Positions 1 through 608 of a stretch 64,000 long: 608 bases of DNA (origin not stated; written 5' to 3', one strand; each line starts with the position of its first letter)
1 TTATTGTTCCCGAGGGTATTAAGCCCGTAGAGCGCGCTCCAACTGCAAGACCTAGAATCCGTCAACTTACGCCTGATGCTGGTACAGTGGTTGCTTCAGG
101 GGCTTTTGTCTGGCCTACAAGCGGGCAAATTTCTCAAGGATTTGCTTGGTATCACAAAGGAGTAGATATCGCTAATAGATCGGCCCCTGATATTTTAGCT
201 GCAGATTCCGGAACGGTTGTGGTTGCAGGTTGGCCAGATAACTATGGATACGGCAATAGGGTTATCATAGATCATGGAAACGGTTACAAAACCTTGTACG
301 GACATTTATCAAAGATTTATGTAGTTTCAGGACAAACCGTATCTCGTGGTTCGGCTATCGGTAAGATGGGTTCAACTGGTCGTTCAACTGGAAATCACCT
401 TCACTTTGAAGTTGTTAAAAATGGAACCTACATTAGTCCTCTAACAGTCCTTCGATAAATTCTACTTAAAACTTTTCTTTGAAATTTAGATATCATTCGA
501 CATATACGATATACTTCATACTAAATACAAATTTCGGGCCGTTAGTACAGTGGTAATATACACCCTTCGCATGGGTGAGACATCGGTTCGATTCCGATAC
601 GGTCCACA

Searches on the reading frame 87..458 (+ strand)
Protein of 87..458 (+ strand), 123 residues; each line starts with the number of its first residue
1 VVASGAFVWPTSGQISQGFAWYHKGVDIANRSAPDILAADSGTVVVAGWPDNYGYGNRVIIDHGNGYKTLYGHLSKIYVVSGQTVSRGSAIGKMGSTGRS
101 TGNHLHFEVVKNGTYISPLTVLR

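Call 57: search_protein_families(library=ncbifam, proteins=[window:87-458:+], max_evalue=1)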
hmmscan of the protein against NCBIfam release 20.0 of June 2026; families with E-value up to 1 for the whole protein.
window:87-458:+ (123 aa): 15 families
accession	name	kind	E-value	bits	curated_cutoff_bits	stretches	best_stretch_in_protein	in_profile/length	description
NF052336.1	PdgHdaseHSB100310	equivalog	3.6e-28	98.8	500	1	3-117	31-149/316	peptidoglycan hydrolase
NF052530.1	Heli_ShapePgp3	exception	1.6e-24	86.5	300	1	21-121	165-263/270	peptidoglycan metallopeptidase Pgp3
NF008652.0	PRK11649.1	equivalog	1.9e-24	86.1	341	1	22-121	312-409/439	murein DD-endopeptidase MepM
NF053825.1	PdgNdpepShyA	equivalog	3.3e-22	78.8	700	1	22-120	295-391/425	peptidoglycan DD-endopeptidase ShyA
NF052529.1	PG_M23_Pgp6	exception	2.5e-21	75.9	600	1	21-118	333-428/452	peptidoglycan metallopeptidase Pgp6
NF040883.1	amid_act_ActS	equivalog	3.9e-21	75.4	375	1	3-121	113-232/242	amidase activator ActS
NF053824.1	PdgNdpepShyC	equivalog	4.9e-20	71.8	700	1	22-121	295-392/429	peptidoglycan DD-endopeptidase ShyC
NF008123.1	PRK10871.1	equivalog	2.9e-19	69.7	311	1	5-122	244-362/365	murein hydrolase activator NlpD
NF041208.1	celldiv_DipM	equivalog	1.7e-17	63.8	740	1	9-119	300-414/419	cell division endopeptidase DipM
NF050804.1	CellDivDipMCaul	equivalog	1.8e-17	63.4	900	1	4-110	504-614/634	cell division endopeptidase DipM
NF053738.1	S2SprSpoIIQBc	equivalog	9e-15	54.9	250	1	23-121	122-222/232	stage II sporulation protein SpoIIQ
NF008644.1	PRK11637.1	equivalog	3.8e-14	52.5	270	1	4-120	261-381/385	murein hydrolase activator EnvC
NF047755.1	LIC_10271_M23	exception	3.2e-11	43.4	180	1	23-112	117-199/207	LIC_10271 family cell wall hydrolase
NF047657.1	CellWlHdaseLepto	equivalog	1.6e-08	34.3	400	1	22-118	127-216/221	hypothetical protein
NF004799.0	PRK06148.1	subfamily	1.9e-07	29.4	1128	1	22-111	440-539/1015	hypothetical protein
